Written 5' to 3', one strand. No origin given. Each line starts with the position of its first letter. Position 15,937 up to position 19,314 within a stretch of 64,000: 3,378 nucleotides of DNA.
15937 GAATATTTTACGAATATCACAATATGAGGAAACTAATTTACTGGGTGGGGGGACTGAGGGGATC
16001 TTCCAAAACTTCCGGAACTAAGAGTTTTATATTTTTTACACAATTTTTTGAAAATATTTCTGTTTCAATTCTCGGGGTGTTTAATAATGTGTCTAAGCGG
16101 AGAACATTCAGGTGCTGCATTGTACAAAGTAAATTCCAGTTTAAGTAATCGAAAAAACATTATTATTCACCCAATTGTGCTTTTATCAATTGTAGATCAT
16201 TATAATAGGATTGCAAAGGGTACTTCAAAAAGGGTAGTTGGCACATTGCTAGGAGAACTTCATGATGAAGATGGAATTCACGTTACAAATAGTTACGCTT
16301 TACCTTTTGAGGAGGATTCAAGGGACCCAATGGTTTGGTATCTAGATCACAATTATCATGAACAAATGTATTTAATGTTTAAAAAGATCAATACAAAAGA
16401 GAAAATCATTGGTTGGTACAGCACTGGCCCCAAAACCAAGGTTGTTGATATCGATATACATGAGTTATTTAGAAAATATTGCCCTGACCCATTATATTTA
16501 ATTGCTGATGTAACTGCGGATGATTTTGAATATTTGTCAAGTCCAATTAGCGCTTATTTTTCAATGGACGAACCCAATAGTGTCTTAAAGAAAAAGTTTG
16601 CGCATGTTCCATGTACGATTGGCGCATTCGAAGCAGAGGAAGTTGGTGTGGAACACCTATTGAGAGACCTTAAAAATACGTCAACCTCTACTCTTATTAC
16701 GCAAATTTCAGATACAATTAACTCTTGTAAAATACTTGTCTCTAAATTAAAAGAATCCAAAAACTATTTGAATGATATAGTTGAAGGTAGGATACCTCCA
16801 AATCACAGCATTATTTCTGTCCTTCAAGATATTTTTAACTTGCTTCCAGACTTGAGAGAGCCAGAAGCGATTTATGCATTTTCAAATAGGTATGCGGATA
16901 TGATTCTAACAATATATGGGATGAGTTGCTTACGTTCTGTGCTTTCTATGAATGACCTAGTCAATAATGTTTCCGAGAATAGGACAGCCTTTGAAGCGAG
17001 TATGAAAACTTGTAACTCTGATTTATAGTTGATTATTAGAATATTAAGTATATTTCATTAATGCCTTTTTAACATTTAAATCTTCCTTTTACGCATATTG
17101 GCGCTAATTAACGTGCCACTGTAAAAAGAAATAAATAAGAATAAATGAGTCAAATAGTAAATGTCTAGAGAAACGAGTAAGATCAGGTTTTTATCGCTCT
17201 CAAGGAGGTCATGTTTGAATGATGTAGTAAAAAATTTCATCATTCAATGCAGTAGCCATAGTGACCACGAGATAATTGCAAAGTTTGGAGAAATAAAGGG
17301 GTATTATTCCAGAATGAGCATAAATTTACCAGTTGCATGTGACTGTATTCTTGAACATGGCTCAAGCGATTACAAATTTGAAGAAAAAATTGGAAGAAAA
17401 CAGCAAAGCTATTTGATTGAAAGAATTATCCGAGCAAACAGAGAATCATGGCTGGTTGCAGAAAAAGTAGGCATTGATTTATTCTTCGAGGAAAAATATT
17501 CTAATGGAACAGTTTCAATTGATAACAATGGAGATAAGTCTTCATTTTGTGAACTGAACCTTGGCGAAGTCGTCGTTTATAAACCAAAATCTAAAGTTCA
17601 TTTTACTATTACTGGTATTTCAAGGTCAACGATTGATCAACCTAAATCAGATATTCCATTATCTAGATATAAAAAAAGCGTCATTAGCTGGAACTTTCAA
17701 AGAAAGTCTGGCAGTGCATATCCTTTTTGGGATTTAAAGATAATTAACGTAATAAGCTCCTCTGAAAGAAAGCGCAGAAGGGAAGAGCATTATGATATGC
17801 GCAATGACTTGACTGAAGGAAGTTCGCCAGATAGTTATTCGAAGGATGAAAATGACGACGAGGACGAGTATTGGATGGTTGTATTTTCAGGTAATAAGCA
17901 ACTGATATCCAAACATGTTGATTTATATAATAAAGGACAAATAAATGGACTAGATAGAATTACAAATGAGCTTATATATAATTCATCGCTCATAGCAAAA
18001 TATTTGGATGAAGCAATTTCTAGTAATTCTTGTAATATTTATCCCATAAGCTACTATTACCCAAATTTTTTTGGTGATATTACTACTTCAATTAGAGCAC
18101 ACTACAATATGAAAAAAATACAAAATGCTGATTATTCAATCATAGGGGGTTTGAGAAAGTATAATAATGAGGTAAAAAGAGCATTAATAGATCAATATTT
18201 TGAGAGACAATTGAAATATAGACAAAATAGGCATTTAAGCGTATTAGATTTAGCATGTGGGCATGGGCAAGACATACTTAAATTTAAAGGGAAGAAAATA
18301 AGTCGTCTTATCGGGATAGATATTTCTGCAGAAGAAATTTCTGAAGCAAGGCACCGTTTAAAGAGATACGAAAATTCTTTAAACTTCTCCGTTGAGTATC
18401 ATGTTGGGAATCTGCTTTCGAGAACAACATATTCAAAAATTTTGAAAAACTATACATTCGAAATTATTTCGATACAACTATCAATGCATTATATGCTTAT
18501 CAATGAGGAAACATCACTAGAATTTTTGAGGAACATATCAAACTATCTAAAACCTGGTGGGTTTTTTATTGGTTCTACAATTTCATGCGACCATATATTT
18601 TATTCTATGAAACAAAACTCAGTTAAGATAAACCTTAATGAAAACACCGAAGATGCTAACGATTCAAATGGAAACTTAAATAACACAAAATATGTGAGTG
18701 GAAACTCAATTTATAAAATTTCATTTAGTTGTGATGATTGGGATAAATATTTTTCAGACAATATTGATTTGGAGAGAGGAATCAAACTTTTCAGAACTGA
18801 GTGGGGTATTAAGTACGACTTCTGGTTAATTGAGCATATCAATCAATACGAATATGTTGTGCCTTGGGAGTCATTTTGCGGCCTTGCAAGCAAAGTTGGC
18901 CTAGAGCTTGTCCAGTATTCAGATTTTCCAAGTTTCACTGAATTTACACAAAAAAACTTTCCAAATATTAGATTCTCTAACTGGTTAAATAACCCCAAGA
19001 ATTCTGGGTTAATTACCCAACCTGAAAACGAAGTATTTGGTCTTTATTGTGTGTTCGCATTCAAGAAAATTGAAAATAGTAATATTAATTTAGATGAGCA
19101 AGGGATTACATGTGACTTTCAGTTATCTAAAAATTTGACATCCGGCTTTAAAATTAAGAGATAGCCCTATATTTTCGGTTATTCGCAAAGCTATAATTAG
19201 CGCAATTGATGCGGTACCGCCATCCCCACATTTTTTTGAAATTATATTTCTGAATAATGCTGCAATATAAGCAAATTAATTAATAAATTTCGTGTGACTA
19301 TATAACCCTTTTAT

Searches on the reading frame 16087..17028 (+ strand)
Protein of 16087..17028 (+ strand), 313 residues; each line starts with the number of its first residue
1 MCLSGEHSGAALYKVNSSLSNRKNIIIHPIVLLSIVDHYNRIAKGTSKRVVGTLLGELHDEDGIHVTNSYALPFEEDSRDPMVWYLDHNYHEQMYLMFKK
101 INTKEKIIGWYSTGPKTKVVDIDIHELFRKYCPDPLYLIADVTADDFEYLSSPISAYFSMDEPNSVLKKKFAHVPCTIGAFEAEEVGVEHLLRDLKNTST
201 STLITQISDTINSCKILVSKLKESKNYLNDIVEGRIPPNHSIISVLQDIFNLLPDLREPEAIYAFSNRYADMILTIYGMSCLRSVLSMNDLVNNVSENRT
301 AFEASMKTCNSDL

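Call 10: search_protein_families(library=pfam, proteins=[window:16087-17028:+])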
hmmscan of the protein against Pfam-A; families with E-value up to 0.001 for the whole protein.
window:16087-17028:+ (313 aa): 2 families
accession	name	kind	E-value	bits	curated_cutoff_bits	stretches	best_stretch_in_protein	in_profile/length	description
PF01398.27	JAB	-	2.7e-34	117.9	22.5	1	23-133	4-116/117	JAB1/Mov34/MPN/PAD-1 ubiquitin protease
PF13012.11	MitMem_reg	-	1.2e-28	99.6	26.6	1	182-293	1-113/113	Maintenance of mitochondrial structure and function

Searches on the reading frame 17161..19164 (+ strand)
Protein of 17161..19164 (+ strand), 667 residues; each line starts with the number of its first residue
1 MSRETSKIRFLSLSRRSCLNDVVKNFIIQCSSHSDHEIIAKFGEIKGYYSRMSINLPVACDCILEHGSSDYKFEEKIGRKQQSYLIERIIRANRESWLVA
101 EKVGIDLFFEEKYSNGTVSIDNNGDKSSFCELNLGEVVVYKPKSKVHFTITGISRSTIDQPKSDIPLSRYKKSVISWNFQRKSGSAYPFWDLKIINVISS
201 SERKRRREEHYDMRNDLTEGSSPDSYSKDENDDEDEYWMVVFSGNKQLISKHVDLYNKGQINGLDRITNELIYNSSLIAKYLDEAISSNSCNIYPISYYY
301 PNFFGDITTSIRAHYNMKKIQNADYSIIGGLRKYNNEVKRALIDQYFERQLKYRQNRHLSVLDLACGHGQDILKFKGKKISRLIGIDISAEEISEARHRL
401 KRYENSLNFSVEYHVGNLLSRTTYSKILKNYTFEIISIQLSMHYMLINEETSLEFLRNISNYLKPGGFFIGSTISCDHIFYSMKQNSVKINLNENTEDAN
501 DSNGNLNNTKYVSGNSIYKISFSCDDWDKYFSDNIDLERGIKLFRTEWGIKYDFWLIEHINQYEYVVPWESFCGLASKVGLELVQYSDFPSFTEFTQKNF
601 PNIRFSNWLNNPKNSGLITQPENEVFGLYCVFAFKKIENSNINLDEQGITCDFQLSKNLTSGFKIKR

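Call 9: list_cluster_members(proteins=[window:17161-19164:+, window:58108-59358:+, window:34024-35418:-, window:27218-27718:-])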
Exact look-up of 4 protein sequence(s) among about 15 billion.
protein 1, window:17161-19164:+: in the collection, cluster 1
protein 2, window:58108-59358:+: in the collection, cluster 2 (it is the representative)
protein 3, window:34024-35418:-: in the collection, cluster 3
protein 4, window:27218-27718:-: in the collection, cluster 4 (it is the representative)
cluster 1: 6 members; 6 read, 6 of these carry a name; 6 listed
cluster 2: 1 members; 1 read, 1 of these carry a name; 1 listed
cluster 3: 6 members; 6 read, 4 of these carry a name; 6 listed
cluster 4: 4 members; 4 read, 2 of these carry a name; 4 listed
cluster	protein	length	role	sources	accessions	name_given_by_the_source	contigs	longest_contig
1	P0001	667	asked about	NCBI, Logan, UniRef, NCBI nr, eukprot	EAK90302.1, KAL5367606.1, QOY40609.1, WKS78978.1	Abd1p; RNA (guanine-7-methyltransferase (cap methyltransferase) [Cryptosporidium parvum ... | Abd1p RNA (Guanine-7-methyltransferase (Cap methyltransferase)) n=2 Tax=Cryptosporidium ... | QOY40609.1 hypothetical protein CPATCC_003487 [Cryptosporidium parvum]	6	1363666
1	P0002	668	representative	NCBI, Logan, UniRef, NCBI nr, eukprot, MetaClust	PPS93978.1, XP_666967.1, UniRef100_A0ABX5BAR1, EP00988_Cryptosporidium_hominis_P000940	Abd1p RNA (Guanine-7-methyltransferase (Cap methyltransferase)) [Cryptosporidium hominis] | Abd1p RNA (Guanine-7-methyltransferase (Cap methyltransferase)) n=1 Tax=Cryptosporidium ... | hypothetical protein [Cryptosporidium hominis TU502]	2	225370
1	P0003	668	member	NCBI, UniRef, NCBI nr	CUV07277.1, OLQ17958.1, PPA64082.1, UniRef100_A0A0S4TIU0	unnamed protein product [Cryptosporidium hominis] | mRNA cap 0 methyltransferase domain-containing protein n=1 Tax=Cryptosporidium hominis ... | mRNA capping enzyme [Cryptosporidium hominis]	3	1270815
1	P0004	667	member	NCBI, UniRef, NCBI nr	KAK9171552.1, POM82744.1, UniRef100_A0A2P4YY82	mRNA capping enzyme family protein [Cryptosporidium meleagridis] | mRNA (guanine-N(7))-methyltransferase n=1 Tax=Cryptosporidium meleagridis TaxID=93969 ...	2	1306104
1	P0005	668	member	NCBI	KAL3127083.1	RNA guanine-7-methyltransferase Abd1p [Cryptosporidium hominis]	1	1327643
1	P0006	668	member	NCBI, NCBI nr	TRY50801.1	Abd1p RNA (Guanine-7-methyltransferase (Cap methyltransferase)) [Cryptosporidium tyzzeri]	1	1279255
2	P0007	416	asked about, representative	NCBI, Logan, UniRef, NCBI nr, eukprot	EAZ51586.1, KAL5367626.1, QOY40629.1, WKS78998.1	S1/P1nuclease [Cryptosporidium parvum Iowa II] | S1/P1nuclease, putative n=2 Tax=Cryptosporidium parvum TaxID=5807 RepID=A3FPP7_CRYPI | QOY40629.1 hypothetical protein CPATCC_003510 [Cryptosporidium parvum]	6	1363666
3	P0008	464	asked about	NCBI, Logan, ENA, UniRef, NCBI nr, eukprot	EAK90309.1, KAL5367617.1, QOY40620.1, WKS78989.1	rhomboid family membrane associated protease, 7 transmembrane domain [Cryptosporidium ... | Rhomboid-like protease n=2 Tax=Cryptosporidium parvum TaxID=5807 RepID=Q5CYB1_CRYPI | QOY40620.1 hypothetical protein CPATCC_003499 [Cryptosporidium parvum]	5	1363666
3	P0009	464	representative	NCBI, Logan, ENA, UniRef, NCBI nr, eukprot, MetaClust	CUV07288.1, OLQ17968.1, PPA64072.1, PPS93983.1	unnamed protein product [Cryptosporidium hominis] | Rhomboid-like protease n=1 Tax=Cryptosporidium hominis TaxID=237895 RepID=A0A0S4TIQ6_CRYHO | F6D8.20 [Cryptosporidium hominis TU502]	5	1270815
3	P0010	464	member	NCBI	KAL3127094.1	rhomboid-like membrane associated protease [Cryptosporidium hominis]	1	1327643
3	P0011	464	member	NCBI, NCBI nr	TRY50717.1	Rhomboid-like protein [Cryptosporidium tyzzeri]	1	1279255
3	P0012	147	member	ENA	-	-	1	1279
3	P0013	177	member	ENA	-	-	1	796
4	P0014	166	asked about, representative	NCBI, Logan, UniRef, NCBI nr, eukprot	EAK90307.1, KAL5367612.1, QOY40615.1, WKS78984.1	acyltransferase [Cryptosporidium parvum Iowa II] | Dynactin subunit 6 n=2 Tax=Cryptosporidium parvum TaxID=5807 RepID=Q5CYB6_CRYPI | QOY40615.1 hypothetical protein CPATCC_003494 [Cryptosporidium parvum]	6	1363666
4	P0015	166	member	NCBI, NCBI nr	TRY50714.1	Transferase hexapeptide [Cryptosporidium tyzzeri]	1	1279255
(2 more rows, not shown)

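Call 10: search_protein_families(library=pfam, proteins=[window:17161-19164:+])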
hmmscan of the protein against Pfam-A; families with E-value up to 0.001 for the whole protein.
window:17161-19164:+ (667 aa): 7 families
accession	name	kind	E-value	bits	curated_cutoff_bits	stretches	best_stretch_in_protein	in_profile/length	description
PF03291.22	mRNA_G-N7_MeTrfase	-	7.9e-49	166.9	26.6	1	306-636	9-314/315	mRNA (guanine-N(7))-methyltransferase domain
PF13649.12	Methyltransf_25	-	4.2e-11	43.8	27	1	361-467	1-97/97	Methyltransferase domain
PF08242.18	Methyltransf_12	-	1.1e-10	42.5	30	1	362-469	1-98/98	Methyltransferase domain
PF13847.12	Methyltransf_31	-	1.7e-10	41.2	27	1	357-489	3-128/145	Methyltransferase domain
PF08241.18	Methyltransf_11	-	7.8e-09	36.5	21.2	1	362-470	1-94/95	Methyltransferase domain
PF13489.12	Methyltransf_23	-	1.7e-07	31.6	27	1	342-487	8-124/164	Methyltransferase domain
PF02940.20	mRNA_triPase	-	0.0004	20.6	24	1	28-129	19-105/221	mRNA capping enzyme, beta chain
